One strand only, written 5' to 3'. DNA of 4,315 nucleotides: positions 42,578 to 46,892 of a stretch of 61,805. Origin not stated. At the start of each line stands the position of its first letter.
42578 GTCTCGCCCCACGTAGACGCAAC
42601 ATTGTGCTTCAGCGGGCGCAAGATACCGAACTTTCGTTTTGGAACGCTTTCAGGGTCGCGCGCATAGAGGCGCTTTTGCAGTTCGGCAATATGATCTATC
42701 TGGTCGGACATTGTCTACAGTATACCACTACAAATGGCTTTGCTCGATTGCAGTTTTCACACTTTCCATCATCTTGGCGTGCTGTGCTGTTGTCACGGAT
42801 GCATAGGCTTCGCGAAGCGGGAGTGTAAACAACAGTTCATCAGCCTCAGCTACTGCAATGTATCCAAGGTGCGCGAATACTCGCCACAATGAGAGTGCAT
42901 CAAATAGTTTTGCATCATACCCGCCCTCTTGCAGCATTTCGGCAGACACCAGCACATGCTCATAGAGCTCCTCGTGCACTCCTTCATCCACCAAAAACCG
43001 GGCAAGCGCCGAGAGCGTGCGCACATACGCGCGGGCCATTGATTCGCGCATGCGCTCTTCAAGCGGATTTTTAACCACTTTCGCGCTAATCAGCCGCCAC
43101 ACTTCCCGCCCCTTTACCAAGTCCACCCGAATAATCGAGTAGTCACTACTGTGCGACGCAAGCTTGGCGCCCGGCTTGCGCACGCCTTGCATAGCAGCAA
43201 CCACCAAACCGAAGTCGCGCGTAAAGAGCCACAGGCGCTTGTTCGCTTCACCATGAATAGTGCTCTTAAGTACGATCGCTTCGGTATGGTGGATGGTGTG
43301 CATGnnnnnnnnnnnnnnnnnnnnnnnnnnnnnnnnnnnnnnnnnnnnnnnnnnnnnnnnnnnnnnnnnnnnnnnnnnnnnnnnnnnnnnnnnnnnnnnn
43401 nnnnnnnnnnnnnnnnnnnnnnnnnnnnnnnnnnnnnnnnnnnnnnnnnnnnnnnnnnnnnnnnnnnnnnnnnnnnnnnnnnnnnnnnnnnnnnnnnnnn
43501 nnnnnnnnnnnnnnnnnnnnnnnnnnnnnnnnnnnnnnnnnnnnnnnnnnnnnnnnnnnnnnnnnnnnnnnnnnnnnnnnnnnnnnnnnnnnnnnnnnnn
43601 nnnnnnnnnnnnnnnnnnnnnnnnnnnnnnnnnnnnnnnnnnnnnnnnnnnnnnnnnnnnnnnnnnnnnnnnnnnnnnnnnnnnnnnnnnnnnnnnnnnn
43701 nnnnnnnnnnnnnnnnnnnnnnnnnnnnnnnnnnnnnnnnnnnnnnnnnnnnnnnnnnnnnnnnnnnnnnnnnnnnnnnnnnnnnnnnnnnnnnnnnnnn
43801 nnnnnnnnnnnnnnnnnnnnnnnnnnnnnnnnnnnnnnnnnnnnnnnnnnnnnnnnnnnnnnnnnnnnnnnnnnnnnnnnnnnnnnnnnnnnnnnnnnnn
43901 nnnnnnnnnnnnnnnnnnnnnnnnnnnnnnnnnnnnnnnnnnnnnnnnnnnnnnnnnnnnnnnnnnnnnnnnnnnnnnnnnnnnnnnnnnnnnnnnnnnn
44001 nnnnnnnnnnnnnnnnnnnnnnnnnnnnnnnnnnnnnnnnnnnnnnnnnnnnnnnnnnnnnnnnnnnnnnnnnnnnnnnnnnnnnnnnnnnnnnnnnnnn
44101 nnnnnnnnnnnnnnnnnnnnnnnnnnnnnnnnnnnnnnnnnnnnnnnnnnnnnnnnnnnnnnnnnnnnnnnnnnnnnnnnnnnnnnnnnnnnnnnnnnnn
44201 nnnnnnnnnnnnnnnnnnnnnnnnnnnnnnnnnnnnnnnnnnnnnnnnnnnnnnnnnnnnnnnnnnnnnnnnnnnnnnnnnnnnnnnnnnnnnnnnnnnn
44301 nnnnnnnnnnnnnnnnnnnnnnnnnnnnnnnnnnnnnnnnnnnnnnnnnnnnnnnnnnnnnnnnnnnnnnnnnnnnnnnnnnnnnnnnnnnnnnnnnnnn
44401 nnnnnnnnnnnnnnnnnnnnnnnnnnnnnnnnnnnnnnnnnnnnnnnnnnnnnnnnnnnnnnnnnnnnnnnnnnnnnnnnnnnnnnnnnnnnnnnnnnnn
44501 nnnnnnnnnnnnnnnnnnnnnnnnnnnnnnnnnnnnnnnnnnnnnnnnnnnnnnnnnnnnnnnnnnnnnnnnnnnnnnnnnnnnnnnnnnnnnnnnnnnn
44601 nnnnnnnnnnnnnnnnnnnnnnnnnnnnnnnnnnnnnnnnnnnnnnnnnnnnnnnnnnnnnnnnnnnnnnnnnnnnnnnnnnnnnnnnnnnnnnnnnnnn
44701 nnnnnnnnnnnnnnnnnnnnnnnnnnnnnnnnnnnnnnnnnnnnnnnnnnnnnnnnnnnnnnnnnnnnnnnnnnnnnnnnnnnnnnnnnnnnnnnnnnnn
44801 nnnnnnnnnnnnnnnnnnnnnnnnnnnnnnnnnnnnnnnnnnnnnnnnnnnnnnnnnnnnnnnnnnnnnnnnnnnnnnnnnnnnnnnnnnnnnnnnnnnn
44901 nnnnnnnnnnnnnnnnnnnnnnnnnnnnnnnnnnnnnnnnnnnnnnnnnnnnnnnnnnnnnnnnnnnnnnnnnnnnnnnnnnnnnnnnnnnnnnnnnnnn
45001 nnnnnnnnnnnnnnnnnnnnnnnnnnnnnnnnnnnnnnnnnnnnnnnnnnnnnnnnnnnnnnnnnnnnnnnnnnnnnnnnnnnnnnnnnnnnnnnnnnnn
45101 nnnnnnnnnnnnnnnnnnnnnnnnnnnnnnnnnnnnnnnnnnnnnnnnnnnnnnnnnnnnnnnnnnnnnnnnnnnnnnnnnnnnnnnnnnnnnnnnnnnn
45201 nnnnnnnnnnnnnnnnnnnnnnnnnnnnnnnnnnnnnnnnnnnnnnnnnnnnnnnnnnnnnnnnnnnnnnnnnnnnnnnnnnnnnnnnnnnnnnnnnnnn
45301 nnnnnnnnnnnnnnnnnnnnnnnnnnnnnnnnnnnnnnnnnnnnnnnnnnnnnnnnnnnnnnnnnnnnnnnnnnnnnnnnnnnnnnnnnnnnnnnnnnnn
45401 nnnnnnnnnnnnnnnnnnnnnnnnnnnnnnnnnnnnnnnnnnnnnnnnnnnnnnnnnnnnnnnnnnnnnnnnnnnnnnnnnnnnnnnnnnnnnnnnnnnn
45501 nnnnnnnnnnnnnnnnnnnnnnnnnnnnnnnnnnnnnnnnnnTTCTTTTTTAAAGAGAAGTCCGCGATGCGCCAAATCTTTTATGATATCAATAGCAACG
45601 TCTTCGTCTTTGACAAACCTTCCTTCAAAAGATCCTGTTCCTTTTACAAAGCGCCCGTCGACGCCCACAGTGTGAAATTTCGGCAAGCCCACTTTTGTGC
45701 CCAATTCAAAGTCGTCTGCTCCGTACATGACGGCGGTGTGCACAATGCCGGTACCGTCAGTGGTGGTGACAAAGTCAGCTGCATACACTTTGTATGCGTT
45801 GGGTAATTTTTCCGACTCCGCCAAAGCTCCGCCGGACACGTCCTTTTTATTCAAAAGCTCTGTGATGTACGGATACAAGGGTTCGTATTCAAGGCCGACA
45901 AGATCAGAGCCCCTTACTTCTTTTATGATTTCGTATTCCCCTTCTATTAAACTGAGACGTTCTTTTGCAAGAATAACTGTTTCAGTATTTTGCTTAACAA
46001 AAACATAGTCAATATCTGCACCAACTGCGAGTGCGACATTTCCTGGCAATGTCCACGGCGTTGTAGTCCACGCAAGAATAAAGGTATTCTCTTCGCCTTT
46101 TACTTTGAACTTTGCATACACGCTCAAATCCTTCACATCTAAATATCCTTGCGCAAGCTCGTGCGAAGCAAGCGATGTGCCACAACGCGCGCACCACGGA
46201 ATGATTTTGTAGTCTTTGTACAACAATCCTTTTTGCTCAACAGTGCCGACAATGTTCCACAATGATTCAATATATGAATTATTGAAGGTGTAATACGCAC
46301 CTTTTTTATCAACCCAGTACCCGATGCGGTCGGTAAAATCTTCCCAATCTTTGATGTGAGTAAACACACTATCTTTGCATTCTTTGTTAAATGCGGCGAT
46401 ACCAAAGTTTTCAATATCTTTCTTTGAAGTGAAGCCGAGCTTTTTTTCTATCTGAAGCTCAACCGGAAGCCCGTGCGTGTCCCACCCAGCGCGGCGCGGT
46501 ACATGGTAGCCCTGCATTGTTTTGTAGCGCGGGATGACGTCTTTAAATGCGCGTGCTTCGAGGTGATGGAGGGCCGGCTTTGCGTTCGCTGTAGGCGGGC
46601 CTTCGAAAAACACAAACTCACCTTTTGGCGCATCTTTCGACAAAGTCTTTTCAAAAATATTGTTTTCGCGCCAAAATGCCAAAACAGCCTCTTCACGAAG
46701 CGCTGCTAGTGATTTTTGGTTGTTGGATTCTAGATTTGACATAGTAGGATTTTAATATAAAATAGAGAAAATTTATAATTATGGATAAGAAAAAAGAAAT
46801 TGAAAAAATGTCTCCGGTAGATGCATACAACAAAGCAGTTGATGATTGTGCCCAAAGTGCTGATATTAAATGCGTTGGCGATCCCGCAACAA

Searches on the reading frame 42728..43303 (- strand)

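Call 9: search_protein_families(library=pfam, proteins=[window:42728-43303:-], max_evalue=0.01)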
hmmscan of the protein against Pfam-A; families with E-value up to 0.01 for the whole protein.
window:42728-43303:- (191 aa): 1 family
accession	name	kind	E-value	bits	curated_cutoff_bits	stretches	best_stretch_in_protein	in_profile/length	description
PF11967.14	RecO_N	-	1e-11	45.1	27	1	1-78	1-78/80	Recombination protein O N terminal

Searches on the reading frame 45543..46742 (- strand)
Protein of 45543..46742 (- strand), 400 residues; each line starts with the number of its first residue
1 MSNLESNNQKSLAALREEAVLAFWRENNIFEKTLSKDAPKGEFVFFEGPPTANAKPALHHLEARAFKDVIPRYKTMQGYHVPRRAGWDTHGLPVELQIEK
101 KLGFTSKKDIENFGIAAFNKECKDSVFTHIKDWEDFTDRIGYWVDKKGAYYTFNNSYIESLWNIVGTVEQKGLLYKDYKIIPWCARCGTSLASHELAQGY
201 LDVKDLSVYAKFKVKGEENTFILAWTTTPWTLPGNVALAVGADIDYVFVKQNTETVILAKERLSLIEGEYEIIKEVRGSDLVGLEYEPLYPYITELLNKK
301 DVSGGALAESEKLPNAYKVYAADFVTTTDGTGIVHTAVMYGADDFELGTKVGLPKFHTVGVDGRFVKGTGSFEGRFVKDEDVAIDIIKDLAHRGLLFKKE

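Call 10: find_related_loci(query=window:45543-46742:-, collection=genome_contigs, flank=3000)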
Query window:45543-46742:- (400 aa) in genome_contigs; peptide patterns used: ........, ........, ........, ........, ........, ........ (x = any residue, [..] = any of these).
599 stretches matched a pattern (row limit reached: there are more); 531 encode a relative of the query (tblastn E <= 1e-3); the best 80 are kept; 80 distinct loci.
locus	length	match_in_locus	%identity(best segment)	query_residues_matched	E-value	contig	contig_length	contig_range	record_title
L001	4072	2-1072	83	36-400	0e+0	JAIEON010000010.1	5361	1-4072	MAG: Patescibacteria group bacterium isolate co.spades.DASTOOL.1kb_105 c_000000405270, whole genome shotgun sequence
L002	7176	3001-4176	74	4-400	0e+0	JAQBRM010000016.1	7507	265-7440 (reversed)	MAG: Candidatus Nomurabacteria bacterium isolate RYN_399 scaffold_1587750, whole genome shotgun sequence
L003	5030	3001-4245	71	2-400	0e+0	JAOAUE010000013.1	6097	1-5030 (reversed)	MAG: Candidatus Paceibacterota bacterium isolate AF21_PE0_T2_S1_39_14 T2_S1_17486_length_6097_cov_8, whole genome shotgu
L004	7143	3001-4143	74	7-400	0e+0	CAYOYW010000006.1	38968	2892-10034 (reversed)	MAG TPA_asm: uncultured Candidatus Saccharibacteria bacterium isolate SRP257259_co1_256 genome assembly, contig: NODE_10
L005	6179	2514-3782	68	5-400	0e+0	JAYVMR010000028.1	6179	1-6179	MAG: Candidatus Nomurabacteria bacterium isolate GL61_DN_metabat_25 GL61_DN_metabat_25_27, whole genome shotgun sequence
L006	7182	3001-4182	72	2-400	0e+0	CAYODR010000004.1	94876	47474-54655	MAG TPA_asm: uncultured Candidatus Saccharibacteria bacterium isolate SRP344714_co1_234 genome assembly, contig: NODE_54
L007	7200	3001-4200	71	3-400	0e+0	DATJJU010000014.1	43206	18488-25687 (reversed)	MAG TPA_asm: Candidatus Paceibacterota bacterium isolate SMAG_U15574 k141_11836629, whole genome shotgun sequence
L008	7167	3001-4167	71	4-400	0e+0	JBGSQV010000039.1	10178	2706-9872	MAG: Candidatus Paceibacteria bacterium isolate JTS-AC341 k141_2685945, whole genome shotgun sequence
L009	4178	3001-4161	70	6-400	0e+0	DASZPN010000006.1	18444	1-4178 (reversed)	MAG TPA_asm: Candidatus Paceibacterota bacterium isolate SMAG_U5972 k141_837985, whole genome shotgun sequence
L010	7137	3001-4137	71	6-400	0e+0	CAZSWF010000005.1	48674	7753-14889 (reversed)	MAG TPA_asm: uncultured Candidatus Saccharibacteria bacterium isolate SRP286056_co3_87 genome assembly, contig: NODE_377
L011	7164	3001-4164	72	7-400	0e+0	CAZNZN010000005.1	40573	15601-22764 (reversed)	MAG TPA_asm: uncultured Candidatus Saccharibacteria bacterium isolate SRP135725_co1_383 genome assembly, contig: NODE_89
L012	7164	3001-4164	71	4-400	0e+0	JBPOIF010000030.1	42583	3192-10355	MAG: Candidatus Nomurabacteria bacterium isolate MAG_725 c_000000444802, whole genome shotgun sequence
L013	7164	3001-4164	71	7-400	0e+0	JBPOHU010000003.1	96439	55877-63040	MAG: Candidatus Nomurabacteria bacterium isolate MAG_26 c_000000384647, whole genome shotgun sequence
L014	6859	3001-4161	69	5-400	0e+0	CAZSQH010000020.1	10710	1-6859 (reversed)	MAG TPA_asm: uncultured Candidatus Saccharibacteria bacterium isolate SRP342105_co1_312 genome assembly, contig: NODE_84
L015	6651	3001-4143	71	9-400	0e+0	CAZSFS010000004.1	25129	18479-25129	MAG TPA_asm: uncultured Candidatus Saccharibacteria bacterium isolate SRP342105_co2_225 genome assembly, contig: NODE_19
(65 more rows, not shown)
